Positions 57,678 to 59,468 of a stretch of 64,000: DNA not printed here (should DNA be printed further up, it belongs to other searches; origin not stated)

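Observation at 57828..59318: Single polypeptide fusing an L,D-transpeptidase to a serine D,D-carboxypeptidase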

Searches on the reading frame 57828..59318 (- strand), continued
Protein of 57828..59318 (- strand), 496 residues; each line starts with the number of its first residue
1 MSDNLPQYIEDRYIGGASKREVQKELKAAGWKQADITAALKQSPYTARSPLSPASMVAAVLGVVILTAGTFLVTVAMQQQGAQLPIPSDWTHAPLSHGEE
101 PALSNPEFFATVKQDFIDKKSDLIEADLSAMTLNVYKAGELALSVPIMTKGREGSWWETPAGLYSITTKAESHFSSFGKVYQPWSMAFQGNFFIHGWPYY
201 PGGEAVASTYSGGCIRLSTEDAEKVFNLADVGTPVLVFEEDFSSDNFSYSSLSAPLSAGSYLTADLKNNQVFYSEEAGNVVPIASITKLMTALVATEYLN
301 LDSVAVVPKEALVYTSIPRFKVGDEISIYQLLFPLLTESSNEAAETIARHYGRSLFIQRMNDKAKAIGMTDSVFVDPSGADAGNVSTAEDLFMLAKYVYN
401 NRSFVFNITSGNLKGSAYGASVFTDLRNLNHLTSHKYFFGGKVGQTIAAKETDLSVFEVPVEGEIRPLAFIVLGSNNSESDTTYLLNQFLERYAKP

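Call 33: search_protein_families(library=pfam, proteins=[P0184, P0195, P0222, P0228, P0263, P0257, P0264, P0267, P0246, P0270], max_evalue=0.001)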
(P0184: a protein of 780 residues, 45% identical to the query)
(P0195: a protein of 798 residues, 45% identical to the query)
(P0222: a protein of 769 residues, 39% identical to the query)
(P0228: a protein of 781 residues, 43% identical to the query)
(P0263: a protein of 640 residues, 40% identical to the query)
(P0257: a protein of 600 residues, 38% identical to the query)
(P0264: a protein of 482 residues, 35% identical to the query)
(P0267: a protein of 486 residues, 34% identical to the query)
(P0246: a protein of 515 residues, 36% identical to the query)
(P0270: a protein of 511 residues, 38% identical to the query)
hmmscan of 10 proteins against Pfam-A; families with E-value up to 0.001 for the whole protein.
P0184 (780 aa): 4 families
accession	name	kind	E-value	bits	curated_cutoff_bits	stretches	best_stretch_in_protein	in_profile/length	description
PF09587.15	PGA_cap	-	2.1e-72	244.1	27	1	489-729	1-255/255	Bacterial capsule synthesis protein PGA_cap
PF00768.25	Peptidase_S11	-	1.2e-40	139.9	27.6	1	223-430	5-221/239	D-alanyl-D-alanine carboxypeptidase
PF03734.19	YkuD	-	3e-17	64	23.4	1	89-204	2-146/146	L,D-transpeptidase catalytic domain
PF13354.11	Beta-lactamase2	-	1.1e-05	25.4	22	1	232-375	1-149/214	Beta-lactamase enzyme family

P0195 (798 aa): 5 families
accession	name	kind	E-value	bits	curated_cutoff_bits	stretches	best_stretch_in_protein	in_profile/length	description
PF09587.15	PGA_cap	-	1.7e-72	244.5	27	1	520-758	2-255/255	Bacterial capsule synthesis protein PGA_cap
PF00768.25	Peptidase_S11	-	1.4e-38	133.1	27.6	1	224-435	4-222/239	D-alanyl-D-alanine carboxypeptidase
PF03734.19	YkuD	-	2.4e-17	64.3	23.4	1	86-201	2-146/146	L,D-transpeptidase catalytic domain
PF13354.11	Beta-lactamase2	-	3.2e-08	33.6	22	1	234-376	1-149/214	Beta-lactamase enzyme family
PF02113.21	Peptidase_S13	-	2.5e-06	27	22.8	0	227-294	11-83/444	D-Ala-D-Ala carboxypeptidase 3 (S13) family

P0222 (769 aa): 4 families
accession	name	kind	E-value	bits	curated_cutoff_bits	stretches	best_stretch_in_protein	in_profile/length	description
PF09587.15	PGA_cap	-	1.9e-70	237.7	27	1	490-728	2-255/255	Bacterial capsule synthesis protein PGA_cap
PF00768.25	Peptidase_S11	-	6.1e-29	101.6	27.6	1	216-420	5-221/239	D-alanyl-D-alanine carboxypeptidase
PF03734.19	YkuD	-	5.3e-16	59.9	23.4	1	82-197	2-146/146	L,D-transpeptidase catalytic domain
PF13354.11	Beta-lactamase2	-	2.4e-09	37.3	22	1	226-367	2-149/214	Beta-lactamase enzyme family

P0228 (781 aa): 4 families
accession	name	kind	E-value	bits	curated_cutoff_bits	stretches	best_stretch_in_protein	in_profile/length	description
PF09587.15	PGA_cap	-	1.6e-69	234.7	27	1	497-741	2-255/255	Bacterial capsule synthesis protein PGA_cap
PF00768.25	Peptidase_S11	-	1.6e-36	126.5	27.6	1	237-427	8-218/239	D-alanyl-D-alanine carboxypeptidase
PF03734.19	YkuD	-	3.8e-14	53.9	23.4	1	96-211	2-146/146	L,D-transpeptidase catalytic domain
PF13354.11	Beta-lactamase2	-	4.8e-09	36.3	22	1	244-423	2-192/214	Beta-lactamase enzyme family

P0263 (640 aa): 3 families
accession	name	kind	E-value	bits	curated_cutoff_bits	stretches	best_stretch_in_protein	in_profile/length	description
PF00768.25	Peptidase_S11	-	9.4e-27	94.4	27.6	1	399-596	8-217/239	D-alanyl-D-alanine carboxypeptidase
PF13354.11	Beta-lactamase2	-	1e-10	41.8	22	1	406-543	2-145/214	Beta-lactamase enzyme family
PF03734.19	YkuD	-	2.1e-06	28.8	23.4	1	291-380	28-146/146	L,D-transpeptidase catalytic domain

P0257 (600 aa): 4 families
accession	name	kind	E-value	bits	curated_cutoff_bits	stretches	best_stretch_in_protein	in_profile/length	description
PF09587.15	PGA_cap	-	3.9e-45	154.8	27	1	1-156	88-255/255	Bacterial capsule synthesis protein PGA_cap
PF00768.25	Peptidase_S11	-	8.7e-25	88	27.6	1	354-551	8-217/239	D-alanyl-D-alanine carboxypeptidase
PF03734.19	YkuD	-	1.3e-11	45.7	23.4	1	219-333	3-146/146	L,D-transpeptidase catalytic domain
PF13354.11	Beta-lactamase2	-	4.1e-06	26.7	22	1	362-500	3-147/214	Beta-lactamase enzyme family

P0264 (482 aa): 3 families
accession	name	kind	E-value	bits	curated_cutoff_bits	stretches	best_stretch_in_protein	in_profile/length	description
PF00768.25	Peptidase_S11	-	1.1e-30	107.3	27.6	1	240-440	8-220/239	D-alanyl-D-alanine carboxypeptidase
PF13354.11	Beta-lactamase2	-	2.7e-12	46.9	22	1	248-431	3-189/214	Beta-lactamase enzyme family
PF03734.19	YkuD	-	2.7e-05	25.2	23.4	1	107-221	2-146/146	L,D-transpeptidase catalytic domain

P0267 (486 aa): 3 families
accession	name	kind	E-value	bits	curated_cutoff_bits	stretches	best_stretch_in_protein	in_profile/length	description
PF00768.25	Peptidase_S11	-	5.2e-27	95.3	27.6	1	244-445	8-220/239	D-alanyl-D-alanine carboxypeptidase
PF13354.11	Beta-lactamase2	-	1.1e-08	35.1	22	1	252-391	3-148/214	Beta-lactamase enzyme family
PF03734.19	YkuD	-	2.5e-05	25.3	23.4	1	123-227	12-146/146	L,D-transpeptidase catalytic domain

P0246 (515 aa): 2 families
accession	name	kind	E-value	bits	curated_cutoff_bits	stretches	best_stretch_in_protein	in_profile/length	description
PF03734.19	YkuD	-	6.3e-18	66.2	23.4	1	141-255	3-146/146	L,D-transpeptidase catalytic domain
PF00768.25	Peptidase_S11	-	8.8e-12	45.4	27.6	1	272-454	5-197/239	D-alanyl-D-alanine carboxypeptidase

P0270 (511 aa): 3 families
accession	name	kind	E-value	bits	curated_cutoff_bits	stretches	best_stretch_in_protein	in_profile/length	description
PF00768.25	Peptidase_S11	-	8.3e-24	84.8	27.6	1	238-437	9-220/239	D-alanyl-D-alanine carboxypeptidase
PF03734.19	YkuD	-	2e-15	58.1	23.4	1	96-208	3-144/146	L,D-transpeptidase catalytic domain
PF13354.11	Beta-lactamase2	-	0.00013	21.8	22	1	244-380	2-146/214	Beta-lactamase enzyme family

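Call 34: list_cluster_members(proteins=[P0184, P0195, P0222, P0263, P0257, P0264, P0267, P0246, P0270, P0231])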
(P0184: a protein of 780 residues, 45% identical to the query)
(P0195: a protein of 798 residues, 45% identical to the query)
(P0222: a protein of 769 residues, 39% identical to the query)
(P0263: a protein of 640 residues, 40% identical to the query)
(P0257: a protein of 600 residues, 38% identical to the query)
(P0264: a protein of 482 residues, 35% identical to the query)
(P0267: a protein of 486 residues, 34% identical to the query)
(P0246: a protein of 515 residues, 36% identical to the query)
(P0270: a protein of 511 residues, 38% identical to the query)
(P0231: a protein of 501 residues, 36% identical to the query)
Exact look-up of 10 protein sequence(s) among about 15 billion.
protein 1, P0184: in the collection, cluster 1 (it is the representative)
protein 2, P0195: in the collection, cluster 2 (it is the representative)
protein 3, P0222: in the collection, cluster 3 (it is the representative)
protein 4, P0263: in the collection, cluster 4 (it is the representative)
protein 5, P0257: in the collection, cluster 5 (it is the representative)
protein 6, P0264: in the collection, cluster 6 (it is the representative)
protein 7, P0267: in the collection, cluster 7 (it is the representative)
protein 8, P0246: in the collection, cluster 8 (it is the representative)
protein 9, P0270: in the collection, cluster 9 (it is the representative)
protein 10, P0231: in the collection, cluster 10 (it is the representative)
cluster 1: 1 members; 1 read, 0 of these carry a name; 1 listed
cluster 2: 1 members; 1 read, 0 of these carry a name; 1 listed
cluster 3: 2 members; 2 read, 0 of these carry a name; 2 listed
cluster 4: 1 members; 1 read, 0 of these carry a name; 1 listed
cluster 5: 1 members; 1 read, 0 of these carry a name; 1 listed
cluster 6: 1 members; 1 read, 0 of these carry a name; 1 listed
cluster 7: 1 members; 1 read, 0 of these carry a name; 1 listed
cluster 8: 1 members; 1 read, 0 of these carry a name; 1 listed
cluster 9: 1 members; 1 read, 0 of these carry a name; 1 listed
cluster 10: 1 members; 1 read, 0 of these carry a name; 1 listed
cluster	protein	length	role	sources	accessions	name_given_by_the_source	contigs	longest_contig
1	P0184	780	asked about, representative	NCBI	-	-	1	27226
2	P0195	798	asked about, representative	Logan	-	-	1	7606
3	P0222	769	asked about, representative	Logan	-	-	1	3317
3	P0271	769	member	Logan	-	-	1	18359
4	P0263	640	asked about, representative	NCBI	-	-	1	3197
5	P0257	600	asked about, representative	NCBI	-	-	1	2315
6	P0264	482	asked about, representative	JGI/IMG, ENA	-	-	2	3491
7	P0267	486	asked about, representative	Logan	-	-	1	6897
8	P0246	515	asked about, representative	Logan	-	-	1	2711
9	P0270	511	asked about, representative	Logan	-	-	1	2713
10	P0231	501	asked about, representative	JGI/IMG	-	-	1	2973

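Call 36: find_encoding_contigs(protein=P0184, flank=8000, max_places=2)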
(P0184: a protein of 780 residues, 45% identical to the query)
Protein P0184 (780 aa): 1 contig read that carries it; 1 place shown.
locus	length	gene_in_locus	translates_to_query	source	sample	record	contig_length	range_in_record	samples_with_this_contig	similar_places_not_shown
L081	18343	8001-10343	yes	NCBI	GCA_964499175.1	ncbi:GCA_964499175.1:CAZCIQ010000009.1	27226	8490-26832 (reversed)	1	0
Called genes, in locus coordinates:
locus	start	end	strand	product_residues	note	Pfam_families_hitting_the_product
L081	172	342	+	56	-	-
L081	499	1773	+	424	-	PF00202:Aminotran_3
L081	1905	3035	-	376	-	-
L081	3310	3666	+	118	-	-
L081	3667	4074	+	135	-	PF00892:EamA (weak)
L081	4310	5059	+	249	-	PF13441:Gly-zipper_YMGG, PF13488:Gly-zipper_Omp (weak)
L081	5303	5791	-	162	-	PF02075:RuvC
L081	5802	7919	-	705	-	PF17191:RecG_wedge, PF01336:tRNA_anti-codon (weak), PF00270:DEAD, PF04851:ResIII, PF00271:Helicase_C, PF22590:Cas3-like_C_2 (faint), PF19833:RecG_dom3_C (weak)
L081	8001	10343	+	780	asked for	PF03734:YkuD, PF00768:Peptidase_S11, PF13354:Beta-lactamase2 (weak), PF09587:PGA_cap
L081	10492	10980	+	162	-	PF01936:NYN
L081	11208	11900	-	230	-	PF00300:His_Phos_1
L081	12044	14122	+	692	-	PF13231:PMT_2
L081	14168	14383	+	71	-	PF18929:DUF5678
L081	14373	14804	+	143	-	-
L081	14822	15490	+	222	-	-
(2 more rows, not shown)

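Call 49: search_protein_families(library=pfam, proteins=[L056:1569-2852:+, L031:2867-3598:+, L030:10028-10597:+, L064:6726-7778:+, L042:6899-7825:+, L048:4445-5605:-, L060:10487-11599:-, L009:9523-10389:-, L004:4177-5373:+], max_evalue=0.001)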
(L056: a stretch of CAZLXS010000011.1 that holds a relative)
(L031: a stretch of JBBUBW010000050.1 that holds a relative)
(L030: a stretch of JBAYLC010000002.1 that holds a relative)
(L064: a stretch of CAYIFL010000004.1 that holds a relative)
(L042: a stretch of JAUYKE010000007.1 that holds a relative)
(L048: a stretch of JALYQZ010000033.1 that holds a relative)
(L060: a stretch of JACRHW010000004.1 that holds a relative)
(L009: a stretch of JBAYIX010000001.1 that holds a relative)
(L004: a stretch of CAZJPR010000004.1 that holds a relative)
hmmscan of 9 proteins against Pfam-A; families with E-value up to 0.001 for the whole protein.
L056:1569-2852:+ (427 aa): 3 families
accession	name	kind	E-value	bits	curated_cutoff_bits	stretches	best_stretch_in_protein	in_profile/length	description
PF13200.12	DUF4015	-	7.5e-96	321.4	27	2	76-336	1-261/313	Putative glycosyl hydrolase domain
PF14871.12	GHL6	-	3e-06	27.9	35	1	91-177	3-84/132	Hypothetical glycosyl hydrolase 6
PF03537.19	Glyco_hydro_114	-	9.8e-05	22.1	27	1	137-223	26-115/231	Glycoside-hydrolase family GH114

L031:2867-3598:+ (243 aa): 2 families
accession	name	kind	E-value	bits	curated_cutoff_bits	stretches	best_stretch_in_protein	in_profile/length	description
PF02616.19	SMC_ScpA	-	4.3e-23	83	24.6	1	20-241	1-230/232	Segregation and condensation protein ScpA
PF04824.21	Rad21_Rec8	-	0.00085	19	22.7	0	199-241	8-50/55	Conserved region of Rad21 / Rec8 like protein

L030:10028-10597:+ (189 aa): 1 family
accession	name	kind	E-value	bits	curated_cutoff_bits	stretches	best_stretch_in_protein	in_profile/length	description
PF04079.22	SMC_ScpB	-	5.3e-33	114.3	27.4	1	11-167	2-159/160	Segregation and condensation complex subunit ScpB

L064:6726-7778:+ (350 aa): 2 families
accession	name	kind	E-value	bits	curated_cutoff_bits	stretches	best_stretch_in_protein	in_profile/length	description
PF00953.26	Glycos_transf_4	-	1.5e-30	106.7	27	1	107-270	5-158/160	Glycosyl transferase family 4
PF10555.14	MraY_sig1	-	0.0001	22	20.1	1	59-70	1-12/13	Phospho-N-acetylmuramoyl-pentapeptide-transferase signature 1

L042:6899-7825:+ (308 aa): 2 families
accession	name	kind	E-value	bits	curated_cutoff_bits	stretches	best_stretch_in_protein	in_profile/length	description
PF00768.25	Peptidase_S11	-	1.1e-26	94.2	27.6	1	73-295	6-238/239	D-alanyl-D-alanine carboxypeptidase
PF13354.11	Beta-lactamase2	-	3.9e-09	36.6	22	1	94-221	15-149/214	Beta-lactamase enzyme family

L048:4445-5605:- (386 aa): 2 families
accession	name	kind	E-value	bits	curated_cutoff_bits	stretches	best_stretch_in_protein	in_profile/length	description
PF01471.23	PG_binding_1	-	4e-12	46.6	23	1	324-380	1-57/57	Putative peptidoglycan binding domain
PF01520.23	Amidase_3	-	1.3e-10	42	27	1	49-281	1-166/174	N-acetylmuramoyl-L-alanine amidase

L060:10487-11599:- (370 aa): 5 families
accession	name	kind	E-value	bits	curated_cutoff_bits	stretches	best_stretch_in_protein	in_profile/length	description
PF01551.29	Peptidase_M23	-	1.5e-27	96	28.7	1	275-365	3-91/96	Peptidase family M23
PF01476.26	LysM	-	1.2e-18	67.2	20.9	2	194-236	1-43/43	LysM domain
PF23473.1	LysM3_LYK4_5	-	3.5e-10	40.3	29.3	1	144-173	5-34/48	LYK4/5 LysM3 domain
PF23446.1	LysM1_NFP_LYK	-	8.8e-06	26.9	36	0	150-186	16-53/60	NFP/LYK LysM1 domain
PF23577.1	LysM_RLK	-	0.00086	19.7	27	0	198-225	7-34/44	LysM domain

L009:9523-10389:- (288 aa): 1 family
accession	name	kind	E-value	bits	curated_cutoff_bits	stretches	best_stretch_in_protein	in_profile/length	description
PF04294.18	VanW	-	5.7e-40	136.3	27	1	81-214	1-129/130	VanW like protein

L004:4177-5373:+ (398 aa): 0 families
